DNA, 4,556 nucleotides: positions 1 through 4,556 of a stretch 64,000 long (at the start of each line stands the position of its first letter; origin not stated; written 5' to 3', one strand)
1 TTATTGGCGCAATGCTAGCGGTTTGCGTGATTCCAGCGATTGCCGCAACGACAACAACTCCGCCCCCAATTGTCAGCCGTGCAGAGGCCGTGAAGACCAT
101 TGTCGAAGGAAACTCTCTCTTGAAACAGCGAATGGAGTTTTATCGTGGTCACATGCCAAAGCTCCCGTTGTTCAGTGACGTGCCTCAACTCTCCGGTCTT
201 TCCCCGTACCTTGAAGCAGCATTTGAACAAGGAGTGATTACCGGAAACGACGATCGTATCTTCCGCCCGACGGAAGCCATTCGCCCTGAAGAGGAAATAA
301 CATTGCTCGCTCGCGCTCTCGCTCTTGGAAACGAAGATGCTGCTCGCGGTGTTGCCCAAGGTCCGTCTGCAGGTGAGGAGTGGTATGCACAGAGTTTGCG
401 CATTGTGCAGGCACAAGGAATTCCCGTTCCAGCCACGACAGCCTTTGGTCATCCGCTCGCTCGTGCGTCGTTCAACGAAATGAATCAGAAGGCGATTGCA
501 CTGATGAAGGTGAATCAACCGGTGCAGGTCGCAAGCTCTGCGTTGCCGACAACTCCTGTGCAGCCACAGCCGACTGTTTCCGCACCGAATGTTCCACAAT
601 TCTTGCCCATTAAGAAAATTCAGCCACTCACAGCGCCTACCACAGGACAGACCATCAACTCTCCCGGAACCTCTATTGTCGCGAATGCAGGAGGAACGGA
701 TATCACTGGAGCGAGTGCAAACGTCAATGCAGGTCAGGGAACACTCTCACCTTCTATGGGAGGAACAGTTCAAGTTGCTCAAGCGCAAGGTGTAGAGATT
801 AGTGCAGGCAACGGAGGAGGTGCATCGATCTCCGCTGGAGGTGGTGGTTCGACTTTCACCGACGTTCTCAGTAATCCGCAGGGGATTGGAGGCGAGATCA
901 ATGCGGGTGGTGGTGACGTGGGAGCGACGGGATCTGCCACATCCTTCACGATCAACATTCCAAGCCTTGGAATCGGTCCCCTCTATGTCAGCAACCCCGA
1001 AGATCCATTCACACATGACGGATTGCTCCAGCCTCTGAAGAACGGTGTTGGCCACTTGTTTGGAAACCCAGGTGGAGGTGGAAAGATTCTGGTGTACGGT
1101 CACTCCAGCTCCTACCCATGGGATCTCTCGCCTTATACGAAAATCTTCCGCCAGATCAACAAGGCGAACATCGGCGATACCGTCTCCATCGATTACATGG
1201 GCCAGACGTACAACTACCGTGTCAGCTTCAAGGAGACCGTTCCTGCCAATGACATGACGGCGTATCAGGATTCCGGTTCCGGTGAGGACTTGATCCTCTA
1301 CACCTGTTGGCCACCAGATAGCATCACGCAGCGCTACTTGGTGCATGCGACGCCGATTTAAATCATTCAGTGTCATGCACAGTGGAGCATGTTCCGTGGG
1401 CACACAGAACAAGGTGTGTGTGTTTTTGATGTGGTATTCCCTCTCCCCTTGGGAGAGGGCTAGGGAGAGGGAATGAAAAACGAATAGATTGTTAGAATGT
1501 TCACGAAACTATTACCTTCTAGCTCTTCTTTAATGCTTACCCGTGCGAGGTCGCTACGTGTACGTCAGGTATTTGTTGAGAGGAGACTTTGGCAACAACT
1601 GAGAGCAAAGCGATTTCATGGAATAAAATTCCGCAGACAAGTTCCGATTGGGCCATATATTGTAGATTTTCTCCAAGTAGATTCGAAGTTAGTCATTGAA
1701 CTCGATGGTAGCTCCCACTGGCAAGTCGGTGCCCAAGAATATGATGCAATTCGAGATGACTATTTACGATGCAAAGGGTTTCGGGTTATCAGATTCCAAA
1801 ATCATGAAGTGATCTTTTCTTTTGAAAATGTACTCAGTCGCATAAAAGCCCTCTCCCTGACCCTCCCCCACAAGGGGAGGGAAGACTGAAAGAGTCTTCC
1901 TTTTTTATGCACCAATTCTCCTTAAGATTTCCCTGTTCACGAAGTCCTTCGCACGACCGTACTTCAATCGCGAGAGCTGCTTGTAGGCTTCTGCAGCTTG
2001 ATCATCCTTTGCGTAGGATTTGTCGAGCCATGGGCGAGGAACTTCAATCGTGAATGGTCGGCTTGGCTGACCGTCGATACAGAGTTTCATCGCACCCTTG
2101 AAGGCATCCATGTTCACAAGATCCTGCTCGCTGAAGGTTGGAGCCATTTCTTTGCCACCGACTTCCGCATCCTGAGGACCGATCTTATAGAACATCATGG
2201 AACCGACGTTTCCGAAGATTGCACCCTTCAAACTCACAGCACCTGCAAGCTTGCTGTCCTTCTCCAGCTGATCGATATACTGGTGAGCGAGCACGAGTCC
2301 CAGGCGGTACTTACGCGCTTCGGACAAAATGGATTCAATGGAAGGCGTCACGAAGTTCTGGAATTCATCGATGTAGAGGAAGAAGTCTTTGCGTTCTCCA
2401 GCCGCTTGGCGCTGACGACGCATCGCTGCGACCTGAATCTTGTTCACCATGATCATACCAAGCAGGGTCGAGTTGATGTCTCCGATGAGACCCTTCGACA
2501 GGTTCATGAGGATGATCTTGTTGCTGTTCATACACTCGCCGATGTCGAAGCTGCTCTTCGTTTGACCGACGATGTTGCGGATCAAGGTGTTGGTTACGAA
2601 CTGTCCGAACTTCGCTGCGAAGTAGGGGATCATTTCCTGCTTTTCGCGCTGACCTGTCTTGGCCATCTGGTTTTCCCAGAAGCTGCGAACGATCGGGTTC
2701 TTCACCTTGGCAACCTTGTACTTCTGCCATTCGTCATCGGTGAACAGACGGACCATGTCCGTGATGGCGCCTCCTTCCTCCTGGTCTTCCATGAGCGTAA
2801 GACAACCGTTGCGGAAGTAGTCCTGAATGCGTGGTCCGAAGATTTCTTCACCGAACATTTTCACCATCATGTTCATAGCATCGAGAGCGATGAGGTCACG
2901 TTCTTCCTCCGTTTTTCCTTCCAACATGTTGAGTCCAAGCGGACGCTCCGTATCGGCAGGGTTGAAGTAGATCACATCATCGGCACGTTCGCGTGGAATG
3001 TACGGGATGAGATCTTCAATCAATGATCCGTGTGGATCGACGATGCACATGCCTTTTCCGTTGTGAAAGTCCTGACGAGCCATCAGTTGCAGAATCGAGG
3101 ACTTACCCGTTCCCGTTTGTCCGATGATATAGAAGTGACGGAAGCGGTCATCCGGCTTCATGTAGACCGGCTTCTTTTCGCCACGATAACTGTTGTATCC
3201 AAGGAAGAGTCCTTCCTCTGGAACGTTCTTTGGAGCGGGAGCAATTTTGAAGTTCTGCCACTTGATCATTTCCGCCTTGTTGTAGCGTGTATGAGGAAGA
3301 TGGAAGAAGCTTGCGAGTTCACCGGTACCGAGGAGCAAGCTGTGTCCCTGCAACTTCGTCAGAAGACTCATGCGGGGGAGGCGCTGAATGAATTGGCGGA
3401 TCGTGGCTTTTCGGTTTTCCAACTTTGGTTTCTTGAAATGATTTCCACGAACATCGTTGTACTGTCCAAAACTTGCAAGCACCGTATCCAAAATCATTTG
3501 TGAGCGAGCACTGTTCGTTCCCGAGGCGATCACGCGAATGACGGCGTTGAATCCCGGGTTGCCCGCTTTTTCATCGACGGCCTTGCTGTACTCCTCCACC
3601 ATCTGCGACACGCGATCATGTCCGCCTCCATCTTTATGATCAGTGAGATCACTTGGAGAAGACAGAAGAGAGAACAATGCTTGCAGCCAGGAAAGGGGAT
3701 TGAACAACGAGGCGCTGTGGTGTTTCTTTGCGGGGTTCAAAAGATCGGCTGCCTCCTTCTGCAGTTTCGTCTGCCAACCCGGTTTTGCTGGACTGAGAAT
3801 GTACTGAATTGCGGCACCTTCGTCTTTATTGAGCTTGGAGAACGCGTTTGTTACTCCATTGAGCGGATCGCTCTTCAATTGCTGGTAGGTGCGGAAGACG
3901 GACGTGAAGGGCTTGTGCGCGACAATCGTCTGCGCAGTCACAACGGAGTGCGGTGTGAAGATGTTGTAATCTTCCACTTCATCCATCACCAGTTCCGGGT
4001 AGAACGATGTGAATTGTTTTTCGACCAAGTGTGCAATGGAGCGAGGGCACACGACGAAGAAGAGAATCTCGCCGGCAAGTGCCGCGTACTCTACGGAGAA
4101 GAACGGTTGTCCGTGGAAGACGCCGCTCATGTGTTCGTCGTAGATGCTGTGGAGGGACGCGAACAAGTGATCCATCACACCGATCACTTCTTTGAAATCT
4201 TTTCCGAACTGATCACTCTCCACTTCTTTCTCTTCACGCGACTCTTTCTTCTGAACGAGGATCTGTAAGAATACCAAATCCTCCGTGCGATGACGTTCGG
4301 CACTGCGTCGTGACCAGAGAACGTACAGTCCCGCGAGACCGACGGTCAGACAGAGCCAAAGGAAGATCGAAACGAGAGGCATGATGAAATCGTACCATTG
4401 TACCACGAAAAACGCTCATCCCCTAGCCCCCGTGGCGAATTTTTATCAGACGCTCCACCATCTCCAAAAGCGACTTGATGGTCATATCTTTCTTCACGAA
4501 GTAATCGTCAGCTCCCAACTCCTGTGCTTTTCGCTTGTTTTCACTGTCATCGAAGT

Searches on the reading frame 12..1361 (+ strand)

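Call 24: search_protein_families(library=pfam, proteins=[window:12-1361:+], max_evalue=0.0001)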
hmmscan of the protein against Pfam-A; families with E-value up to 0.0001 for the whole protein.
window:12-1361:+ (449 aa): 1 family
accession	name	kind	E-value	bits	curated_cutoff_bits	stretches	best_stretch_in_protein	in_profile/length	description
PF04203.18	Sortase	-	3.5e-16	59.5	26.6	1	315-448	2-124/125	Sortase domain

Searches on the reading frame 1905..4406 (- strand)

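Call 24: search_protein_families(library=pfam, proteins=[window:1905-4406:-], max_evalue=0.0001)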
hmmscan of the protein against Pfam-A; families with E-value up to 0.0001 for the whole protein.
window:1905-4406:- (833 aa): 3 families
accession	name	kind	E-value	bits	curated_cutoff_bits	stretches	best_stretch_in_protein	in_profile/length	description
PF10412.15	TrwB_AAD_bind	-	4e-10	39.6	20.5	1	419-726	12-298/387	Type IV secretion-system coupling protein DNA-binding domain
PF02534.20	T4SS-DNA_transf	-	2.3e-07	30.5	20.1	1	405-725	31-355/468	Type IV secretory system Conjugative DNA transfer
PF01935.23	DUF87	-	1.4e-06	29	23.2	1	411-483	11-81/220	Helicase HerA, central domain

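Call 26: search_protein_families(library=ncbifam, proteins=[window:1905-4406:-], max_evalue=0.001)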
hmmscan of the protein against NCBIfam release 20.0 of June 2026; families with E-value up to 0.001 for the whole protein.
window:1905-4406:- (833 aa): 6 families
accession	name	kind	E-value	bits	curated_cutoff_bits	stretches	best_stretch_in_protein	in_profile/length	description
NF045973.1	conju_CD1115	equivalog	4.1e-08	32.5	250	1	419-746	21-361/442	VirD4-like conjugal transfer protein, CD1115 family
TIGR03743.1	SXT_TraD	subfamily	5.2e-08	31.8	366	1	410-493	163-249/636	conjugative transfer system coupling protein TraD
NF041447.1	TrbC_conju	equivalog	6.3e-08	31.5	800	1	374-458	81-165/685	F-type conjugative transfer protein TrbC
NF053655.1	CedD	equivalog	1.4e-07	30.6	600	1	411-471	210-270/527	DNA-translocating ATPase CedD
TIGR03754.1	conj_TOL_TraD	equivalog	4.5e-06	25.5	647.55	1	410-461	168-219/643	type IV conjugative transfer system coupling protein TraD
TIGR02759.1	TraD_Ftype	equivalog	0.00018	20.4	521.35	0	416-466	170-220/566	type IV conjugative transfer system coupling protein TraD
